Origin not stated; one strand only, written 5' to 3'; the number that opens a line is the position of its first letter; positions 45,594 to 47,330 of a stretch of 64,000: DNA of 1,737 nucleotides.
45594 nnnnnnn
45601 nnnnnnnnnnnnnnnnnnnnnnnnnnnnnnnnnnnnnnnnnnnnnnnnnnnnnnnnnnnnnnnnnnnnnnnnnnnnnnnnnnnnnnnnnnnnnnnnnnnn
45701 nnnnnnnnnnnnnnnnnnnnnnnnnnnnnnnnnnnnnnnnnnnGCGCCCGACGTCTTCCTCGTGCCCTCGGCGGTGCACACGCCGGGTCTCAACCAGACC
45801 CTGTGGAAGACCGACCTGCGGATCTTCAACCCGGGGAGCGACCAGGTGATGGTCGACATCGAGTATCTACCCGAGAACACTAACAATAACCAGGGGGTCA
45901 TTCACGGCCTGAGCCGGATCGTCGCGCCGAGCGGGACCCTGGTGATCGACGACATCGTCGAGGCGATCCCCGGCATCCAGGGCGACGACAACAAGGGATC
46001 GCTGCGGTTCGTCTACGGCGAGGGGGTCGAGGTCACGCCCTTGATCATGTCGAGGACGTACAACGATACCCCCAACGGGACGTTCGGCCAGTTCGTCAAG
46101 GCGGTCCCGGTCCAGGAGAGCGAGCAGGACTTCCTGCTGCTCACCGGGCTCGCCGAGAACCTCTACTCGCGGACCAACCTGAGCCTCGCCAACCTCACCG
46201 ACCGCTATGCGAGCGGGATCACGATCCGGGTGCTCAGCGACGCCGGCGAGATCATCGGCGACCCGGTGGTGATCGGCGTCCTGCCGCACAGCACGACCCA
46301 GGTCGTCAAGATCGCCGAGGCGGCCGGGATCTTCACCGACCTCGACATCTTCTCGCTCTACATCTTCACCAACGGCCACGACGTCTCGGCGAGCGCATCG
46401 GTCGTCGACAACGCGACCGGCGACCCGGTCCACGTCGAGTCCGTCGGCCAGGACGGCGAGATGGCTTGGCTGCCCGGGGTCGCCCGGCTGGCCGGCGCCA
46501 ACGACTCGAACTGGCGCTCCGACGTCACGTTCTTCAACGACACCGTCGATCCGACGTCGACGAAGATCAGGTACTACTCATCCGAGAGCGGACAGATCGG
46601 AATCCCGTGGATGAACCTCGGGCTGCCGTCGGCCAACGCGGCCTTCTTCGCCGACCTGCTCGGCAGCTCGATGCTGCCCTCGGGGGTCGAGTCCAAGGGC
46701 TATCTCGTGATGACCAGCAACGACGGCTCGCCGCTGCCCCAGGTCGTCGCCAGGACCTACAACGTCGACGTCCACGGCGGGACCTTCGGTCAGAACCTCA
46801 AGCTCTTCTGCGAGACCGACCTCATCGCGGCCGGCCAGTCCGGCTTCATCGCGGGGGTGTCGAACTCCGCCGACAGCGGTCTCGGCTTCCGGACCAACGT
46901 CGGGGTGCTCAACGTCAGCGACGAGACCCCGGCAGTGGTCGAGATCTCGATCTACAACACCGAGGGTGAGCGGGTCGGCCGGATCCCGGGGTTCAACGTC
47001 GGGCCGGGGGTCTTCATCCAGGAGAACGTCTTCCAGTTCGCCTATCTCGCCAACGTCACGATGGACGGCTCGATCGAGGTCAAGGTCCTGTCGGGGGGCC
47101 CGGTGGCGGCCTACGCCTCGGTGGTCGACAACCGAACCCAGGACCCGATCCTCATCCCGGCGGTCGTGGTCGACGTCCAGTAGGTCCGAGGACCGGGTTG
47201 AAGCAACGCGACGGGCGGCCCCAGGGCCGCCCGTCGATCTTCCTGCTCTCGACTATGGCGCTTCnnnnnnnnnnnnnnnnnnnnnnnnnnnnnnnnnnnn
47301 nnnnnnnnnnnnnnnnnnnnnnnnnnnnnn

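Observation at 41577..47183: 1868-aa secreted giant combining an LVIVD-like propeller, PKD-like and BACON-like modules, and a novel C-terminal half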

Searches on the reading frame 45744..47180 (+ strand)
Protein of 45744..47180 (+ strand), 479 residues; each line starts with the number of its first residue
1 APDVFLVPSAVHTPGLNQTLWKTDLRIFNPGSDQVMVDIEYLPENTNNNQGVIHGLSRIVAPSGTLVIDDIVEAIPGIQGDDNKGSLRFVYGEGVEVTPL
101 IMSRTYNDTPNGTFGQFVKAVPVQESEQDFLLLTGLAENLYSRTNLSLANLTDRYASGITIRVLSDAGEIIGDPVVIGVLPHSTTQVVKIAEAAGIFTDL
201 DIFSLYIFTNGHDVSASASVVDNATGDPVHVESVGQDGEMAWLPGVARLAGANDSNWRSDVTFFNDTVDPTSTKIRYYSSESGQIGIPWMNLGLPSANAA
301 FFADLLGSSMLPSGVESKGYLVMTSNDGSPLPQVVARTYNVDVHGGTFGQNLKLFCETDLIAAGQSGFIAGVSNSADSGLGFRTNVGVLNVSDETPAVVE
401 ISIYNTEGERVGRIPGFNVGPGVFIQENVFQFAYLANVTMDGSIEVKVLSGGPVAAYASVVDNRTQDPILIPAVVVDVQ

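Call 21: find_homologous_proteins(query=window:45744-47180:+, max_evalue=0.001)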
Query window:45744-47180:+ (479 aa): 324 proteins with E <= 0.001 among 8000 candidates; the best 120 are listed.
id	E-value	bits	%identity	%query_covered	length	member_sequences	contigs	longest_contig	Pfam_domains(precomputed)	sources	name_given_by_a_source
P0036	0.0e+0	1045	100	99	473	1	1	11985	-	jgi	jgi:hypothetical protein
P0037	1.3e-217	741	71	99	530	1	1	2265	PF18911.7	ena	-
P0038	2.2e-215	734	70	99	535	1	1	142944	PF18911.7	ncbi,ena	-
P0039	1.3e-211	721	68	99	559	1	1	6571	PF00801.27,PF18911.7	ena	-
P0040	4.3e-195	667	69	92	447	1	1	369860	-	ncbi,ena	-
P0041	2.5e-177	608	67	86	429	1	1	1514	-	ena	-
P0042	1.2e-171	590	72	78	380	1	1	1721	-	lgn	-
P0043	1.3e-149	517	53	98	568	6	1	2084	PF00801.27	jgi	jgi:PKD repeat protein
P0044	1.9e-143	497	72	66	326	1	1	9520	-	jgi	jgi:hypothetical protein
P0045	1.1e-136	474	64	72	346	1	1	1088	-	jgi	jgi:hypothetical protein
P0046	5.7e-132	459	49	99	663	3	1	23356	PF00801.27,PF18911.7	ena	-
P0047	8.2e-120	419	48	92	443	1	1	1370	-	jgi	jgi:hypothetical protein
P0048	1.9e-110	388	71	54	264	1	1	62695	-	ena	-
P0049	9.1e-110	386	44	98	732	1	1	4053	PF00801.27,PF13004.14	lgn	-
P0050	4.5e-109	383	43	98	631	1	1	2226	PF00801.27,PF18911.7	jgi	-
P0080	4.6e-50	189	29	99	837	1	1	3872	-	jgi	jgi:hypothetical protein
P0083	6.4e-45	172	28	99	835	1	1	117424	-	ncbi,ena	-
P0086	4.1e-42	162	29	99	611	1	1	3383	PF00144.30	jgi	jgi:hypothetical protein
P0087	5.9e-42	162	30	98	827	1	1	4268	PF00801.27,PF03781.23,PF18911.7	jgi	jgi:formylglycine-generating enzyme required for sulfatase activity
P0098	9.9e-36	141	27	99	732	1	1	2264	PF01839.30,PF13517.13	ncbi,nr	ncbi:MAG TPA: VCBS repeat-containing protein, partial [Acidobacteria bacterium]|nr:VCBS repeat-conta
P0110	7.6e-33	132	28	98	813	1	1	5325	PF25852.1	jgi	jgi:hypothetical protein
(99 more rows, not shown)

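Call 32: predict_structure(alignment_id=A1)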
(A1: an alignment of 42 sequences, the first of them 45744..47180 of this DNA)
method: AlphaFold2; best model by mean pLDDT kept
length: 479 residues; sequences in the alignment: 42
mean_pLDDT: 92.6   pTM: 0.91
mean pLDDT of the five models: 92.6, 92.4, 91.3, 90.5, 90.5
residues with pLDDT >= 90: 388; 70-90: 78; 50-70: 12; < 50: 1
segments of 3 or more residues with pLDDT < 50: none
pLDDT, mean of each block of 10 residues (from residue 1): 87 89 95 95 94 94 96 95 95 81 88 83 88 94 95 95 96 97 95 97 95 94 88 83 96 91 94 96 78 95 94 93 93 94 80 94 97 92 96 97 98 96 96 96 98 97 90 83
secondary structure, 60 per line:
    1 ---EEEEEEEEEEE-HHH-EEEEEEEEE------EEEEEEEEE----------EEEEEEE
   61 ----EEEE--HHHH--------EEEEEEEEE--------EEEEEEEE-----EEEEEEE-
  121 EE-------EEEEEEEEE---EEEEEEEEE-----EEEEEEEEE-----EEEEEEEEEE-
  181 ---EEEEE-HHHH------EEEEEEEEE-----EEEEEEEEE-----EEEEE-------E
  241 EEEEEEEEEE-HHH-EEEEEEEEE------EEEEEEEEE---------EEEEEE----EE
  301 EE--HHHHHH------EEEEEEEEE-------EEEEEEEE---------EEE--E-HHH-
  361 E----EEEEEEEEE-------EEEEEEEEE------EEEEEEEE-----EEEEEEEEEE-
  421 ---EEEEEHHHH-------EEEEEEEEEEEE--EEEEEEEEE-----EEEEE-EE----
elements in order: E4-14 E20-28 E35-43 E54-60 E65-68 H71-74 E83-91 E100-107 E113-119 E130-138 E142-150 E156-164 E170-179 E184-188 H190-193 E200-208 E214-222 E228-232 E240-250 E256-264 E271-279 E289-294 E299-302 H305-310 E317-325 E333-340 E350-352 E366-374 E382-390 E397-404 E410-419 E424-428 H429-432 E440-451 E454-462 E468-472

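Call 34: search_protein_families(library=pfam, proteins=[P0086, P0087, P0098, P0110, P0083, P0080], max_evalue=0.001)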
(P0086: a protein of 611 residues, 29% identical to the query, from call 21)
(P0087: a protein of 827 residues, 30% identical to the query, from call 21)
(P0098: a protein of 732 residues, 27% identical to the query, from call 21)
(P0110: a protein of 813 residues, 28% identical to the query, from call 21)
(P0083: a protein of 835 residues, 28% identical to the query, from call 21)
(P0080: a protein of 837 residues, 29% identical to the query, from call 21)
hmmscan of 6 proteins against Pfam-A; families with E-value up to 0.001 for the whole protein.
P0086 (611 aa): 1 family
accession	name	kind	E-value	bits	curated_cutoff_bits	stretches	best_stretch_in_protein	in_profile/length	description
PF00144.29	Beta-lactamase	-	1.9e-08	34.3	27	1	2-136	171-312/329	Beta-lactamase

P0087 (827 aa): 4 families
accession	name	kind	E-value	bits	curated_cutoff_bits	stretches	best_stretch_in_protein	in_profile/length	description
PF03781.23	FGE-sulfatase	-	1.3e-37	130.3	23.3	1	35-274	6-255/255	Sulfatase-modifying factor enzyme 1-like domain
PF18911.6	PKD_4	-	3.9e-17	62.5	27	1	299-353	26-80/85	PKD domain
PF00801.26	PKD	-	7.6e-15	55.1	23.5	1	294-354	14-78/80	PKD domain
PF18986.5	DUF5719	-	0.0002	21.1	26.2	0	609-690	55-135/319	Family of unknown function (DUF5719)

P0098 (732 aa): 2 families
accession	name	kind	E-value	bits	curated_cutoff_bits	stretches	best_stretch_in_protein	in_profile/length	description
PF13517.12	FG-GAP_3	-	1e-12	48.9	26.9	1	564-608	14-61/61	FG-GAP-like repeat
PF01839.29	FG-GAP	-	5e-07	29.9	22.1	0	501-518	4-21/37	FG-GAP repeat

P0110 (813 aa): 1 family
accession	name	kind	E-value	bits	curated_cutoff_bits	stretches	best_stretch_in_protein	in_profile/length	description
PF19755.4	DUF6242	-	0.00012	22.4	29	0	41-117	141-217/217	Domain of unknown function (DUF6242)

P0083 (835 aa): 0 families

P0080 (837 aa): 0 families

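Call 46: search_solved_structures(query=A1, max_evalue=10, show_alignments=2)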
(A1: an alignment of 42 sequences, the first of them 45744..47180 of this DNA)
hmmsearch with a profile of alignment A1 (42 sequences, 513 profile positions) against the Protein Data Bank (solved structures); distinct sequences matched with E-value up to 10: 3.
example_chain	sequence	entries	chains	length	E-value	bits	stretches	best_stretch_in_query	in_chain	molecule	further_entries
2ii7_A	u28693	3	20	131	0.47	12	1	423-461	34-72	Anabaena sensory rhodopsin transducer protein | Sensory rhodopsin transducer protein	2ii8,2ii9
2iia_A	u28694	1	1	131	0.57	11.8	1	423-462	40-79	Sensory rhodopsin transducer protein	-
7sqx_A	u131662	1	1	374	0.95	11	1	198-267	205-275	Chitin-binding protein CbpD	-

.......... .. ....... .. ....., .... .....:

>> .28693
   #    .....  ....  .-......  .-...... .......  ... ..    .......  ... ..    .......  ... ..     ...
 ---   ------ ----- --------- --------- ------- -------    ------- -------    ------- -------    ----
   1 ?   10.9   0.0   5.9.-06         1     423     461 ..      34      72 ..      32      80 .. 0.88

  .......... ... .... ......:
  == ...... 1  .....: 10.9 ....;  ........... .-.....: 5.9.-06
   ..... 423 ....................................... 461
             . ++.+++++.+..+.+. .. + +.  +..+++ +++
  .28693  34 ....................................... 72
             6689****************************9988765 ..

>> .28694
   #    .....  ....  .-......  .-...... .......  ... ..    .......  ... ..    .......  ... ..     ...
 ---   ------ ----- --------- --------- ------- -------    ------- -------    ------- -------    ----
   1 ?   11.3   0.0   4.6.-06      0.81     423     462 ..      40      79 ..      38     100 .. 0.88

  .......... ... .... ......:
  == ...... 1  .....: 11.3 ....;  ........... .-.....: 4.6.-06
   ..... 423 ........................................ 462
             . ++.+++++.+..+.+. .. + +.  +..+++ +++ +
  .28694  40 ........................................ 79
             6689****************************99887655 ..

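Call 47: search_protein_families(library=pfam, alignment_id=A1, max_evalue=0.1)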
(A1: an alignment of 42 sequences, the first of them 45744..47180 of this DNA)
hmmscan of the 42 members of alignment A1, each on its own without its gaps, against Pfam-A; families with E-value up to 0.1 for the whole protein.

A. member 1, window:45744-47180:+ (479 aa): 1 family
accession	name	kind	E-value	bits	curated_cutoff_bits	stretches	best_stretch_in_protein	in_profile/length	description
PF18986.5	DUF5719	-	0.0015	18.2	26.2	0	388-466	69-144/319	Family of unknown function (DUF5719)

B. families by the number of members that match (of 42 scanned): 22 families
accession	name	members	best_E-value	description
PF00801.26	PKD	12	4.9e-15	PKD domain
PF18911.6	PKD_4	12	3.5e-14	PKD domain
PF18986.5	DUF5719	10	4.6e-07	Family of unknown function (DUF5719)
PF16820.11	PKD_3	7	0.0014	PKD-like domain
PF19190.6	BACON_2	6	0.0002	Viral BACON domain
PF13004.13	BACON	5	3.9e-05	Putative binding domain, N-terminal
PF11614.14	FixG_C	3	0.003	IG-like fold at C-terminal of FixG, putative oxidoreductase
PF07100.16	ASRT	2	2.8e-05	Anabaena sensory rhodopsin transducer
PF22076.2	Cep192_D6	2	0.0053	Cep192 domain 6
PF00837.23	T4_deiodinase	2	0.019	Iodothyronine deiodinase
PF18981.6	InlK_D3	2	0.024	Internalin K domain (D3/D4)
PF00144.29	Beta-lactamase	1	1.9e-08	Beta-lactamase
PF02369.22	Big_1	1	0.012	Bacterial Ig-like domain (group 1)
PF03865.19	ShlB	1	0.029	Haemolysin secretion/activation protein ShlB/FhaC/HecB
PF24442.1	DUF7561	1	0.038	Family of unknown function (DUF7561)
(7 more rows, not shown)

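Call 49: search_protein_families(library=ncbifam, proteins=[window:45744-47180:+], max_evalue=1)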
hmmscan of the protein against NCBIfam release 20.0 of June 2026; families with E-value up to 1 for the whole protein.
window:45744-47180:+ (479 aa): 0 families

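Call 53: find_related_loci(query=A3, collection=genome_contigs, flank=6000)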
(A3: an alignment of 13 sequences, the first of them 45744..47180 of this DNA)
Query A3 (479 aa) in genome_contigs; peptide patterns used: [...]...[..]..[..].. (x = any residue, [..] = any of these).
597 stretches matched a pattern (row limit reached: there are more); 570 encode a relative of the query (tblastn E <= 1e-3); the best 80 are kept; 80 distinct loci.
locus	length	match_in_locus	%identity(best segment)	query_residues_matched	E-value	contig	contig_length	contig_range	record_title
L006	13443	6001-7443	71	2-477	0e+0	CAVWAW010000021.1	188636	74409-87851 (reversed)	MAG: uncultured Acidobacteriota bacterium isolate MFD03804.bin.1.249 genome assembly, contig: contig_52457, whole genome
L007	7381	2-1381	70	20-476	0e+0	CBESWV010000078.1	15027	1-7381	MAG TPA_asm: uncultured bacterium isolate SRR7614708_binner23_Refined_5 genome assembly, contig: ERZ25083860.511, whole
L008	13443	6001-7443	70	2-477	0e+0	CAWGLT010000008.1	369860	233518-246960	MAG: uncultured Acidobacteriota bacterium isolate MFD09779.bin.1.87 genome assembly, contig: contig_34730, whole genome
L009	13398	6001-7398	49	5-475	1e-126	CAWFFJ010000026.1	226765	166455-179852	MAG: uncultured Acidobacteriota bacterium isolate MFD02416.bin.3.238 genome assembly, contig: contig_27943, whole genome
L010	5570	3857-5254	48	5-475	4e-124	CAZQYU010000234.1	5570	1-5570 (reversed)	MAG TPA_asm: uncultured Thermoanaerobaculia bacterium isolate SRP214966_co3_119 genome assembly, contig: NODE_28541_leng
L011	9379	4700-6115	46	1-477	4e-111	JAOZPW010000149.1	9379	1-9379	MAG: Thermoanaerobaculales bacterium isolate GMC4.metabat2.271 GMC4_11303_length_9379_cov_8.718683, whole genome shotgun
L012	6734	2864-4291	45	1-477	6e-110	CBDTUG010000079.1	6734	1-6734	MAG TPA_asm: uncultured Thermoanaerobaculia bacterium isolate SRR7614707_binner12_Refined_9 genome assembly, contig: ERZ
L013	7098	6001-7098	51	4-471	3e-108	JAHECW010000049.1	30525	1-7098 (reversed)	MAG: Acidobacteria bacterium isolate Ww181 NODE_2448_length_30525_cov_4.221550, whole genome shotgun sequence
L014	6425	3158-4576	42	5-473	5e-101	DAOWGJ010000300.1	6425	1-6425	MAG TPA_asm: Holophagae bacterium isolate CSMAG_1988 CSMAG_1988_k141_186131_length_6425_cov_9.0000, whole genome shotgun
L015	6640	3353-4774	44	5-474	5e-96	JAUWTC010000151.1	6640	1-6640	MAG: Holophagae bacterium isolate CSMAG_2570 CSMAG_2570_k127_90361_length_6640_cov_408.6358, whole genome shotgun sequen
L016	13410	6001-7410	42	2-475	3e-103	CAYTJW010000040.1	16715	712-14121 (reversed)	MAG TPA_asm: uncultured Thermoanaerobaculia bacterium isolate binchicken_co66_87 genome assembly, contig: NODE_5427_leng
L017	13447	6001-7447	71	2-477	0e+0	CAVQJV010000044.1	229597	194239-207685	MAG: uncultured Acidobacteriota bacterium isolate MFD09779.bin.2.172 genome assembly, contig: contig_64665, whole genome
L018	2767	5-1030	44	1-471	2e-69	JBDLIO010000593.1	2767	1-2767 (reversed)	MAG: Acidobacteriota bacterium isolate MAG033 MAG033_593, whole genome shotgun sequence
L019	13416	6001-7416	48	4-475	8e-130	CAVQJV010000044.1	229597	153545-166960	MAG: uncultured Acidobacteriota bacterium isolate MFD09779.bin.2.172 genome assembly, contig: contig_64665, whole genome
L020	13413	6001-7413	46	4-474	3e-123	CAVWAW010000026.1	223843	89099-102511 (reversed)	MAG: uncultured Acidobacteriota bacterium isolate MFD03804.bin.1.249 genome assembly, contig: contig_82045, whole genome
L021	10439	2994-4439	34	7-473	6e-53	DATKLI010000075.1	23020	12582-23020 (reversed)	MAG TPA_asm: Thermoanaerobaculaceae bacterium isolate SMAG_U14681 k141_773022, whole genome shotgun sequence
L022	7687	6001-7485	30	2-473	5e-44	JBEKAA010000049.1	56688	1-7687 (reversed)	MAG: Thermoanaerobaculaceae bacterium isolate SPRUCE 101 SPRUCE_101_49, whole genome shotgun sequence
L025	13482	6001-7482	30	2-471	2e-40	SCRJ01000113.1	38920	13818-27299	MAG: Acidobacteria bacterium isolate FW104_bin.1 FW104_bin.1-7994, whole genome shotgun sequence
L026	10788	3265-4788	29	2-473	2e-40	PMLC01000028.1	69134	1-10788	MAG: Acidobacteria bacterium isolate fen_297 73.20120600_E1D.18_contig_4848, whole genome shotgun sequence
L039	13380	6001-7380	28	3-477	2e-36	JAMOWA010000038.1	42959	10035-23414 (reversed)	MAG: Thermoanaerobaculia bacterium isolate PIR-30_metabat2_scaf2bin.106 PIR-30_scaffold_270_c1, whole genome shotgun seq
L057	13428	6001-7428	28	6-477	3e-35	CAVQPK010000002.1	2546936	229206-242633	MAG: uncultured Acidobacteriota bacterium isolate MFD09964.bin.2.231 genome assembly, contig: contig_14178, whole genome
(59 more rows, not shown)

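Call 58: search_protein_families(library=pfam, alignment_id=A4, max_evalue=0.0001)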
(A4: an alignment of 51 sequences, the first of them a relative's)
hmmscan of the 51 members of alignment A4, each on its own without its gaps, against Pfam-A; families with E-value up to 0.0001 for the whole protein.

A. member 1, L006:1804-5832:+ (1343 aa): 1 family
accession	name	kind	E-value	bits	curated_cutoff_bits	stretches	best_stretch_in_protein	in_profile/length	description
PF13004.13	BACON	-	1.5e-14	54.1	25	2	849-900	2-60/61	Putative binding domain, N-terminal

B. families by the number of members that match (of 51 scanned): 39 families (the first 25 are shown)
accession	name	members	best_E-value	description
PF21910.2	GH85_C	13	2.6e-13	GH85 endohexosaminidases, C-terminal domain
PF13004.13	BACON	11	5e-17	Putative binding domain, N-terminal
PF19190.6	BACON_2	11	7e-11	Viral BACON domain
PF00801.26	PKD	10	4.5e-30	PKD domain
PF00082.27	Peptidase_S8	9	1.6e-38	Subtilase family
PF18911.6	PKD_4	8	7.2e-38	PKD domain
PF00413.30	Peptidase_M10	7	2.1e-09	Matrixin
PF13927.12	Ig_3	5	3e-18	Immunoglobulin domain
PF00041.27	fn3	5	2.9e-09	Fibronectin type III domain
PF19081.6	Ig_7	4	2.1e-27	Ig-like domain CHU_C associated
PF08309.17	LVIVD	3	3.1e-90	LVIVD repeat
PF07679.22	I-set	3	1.1e-13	Immunoglobulin I-set domain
PF09134.16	Invasin_D3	2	7.1e-13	Invasin, domain 3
PF22352.2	K319L-like_PKD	2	5.7e-07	K319L-like, PKD domain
PF09826.15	Beta_propel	2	9e-07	Beta propeller domain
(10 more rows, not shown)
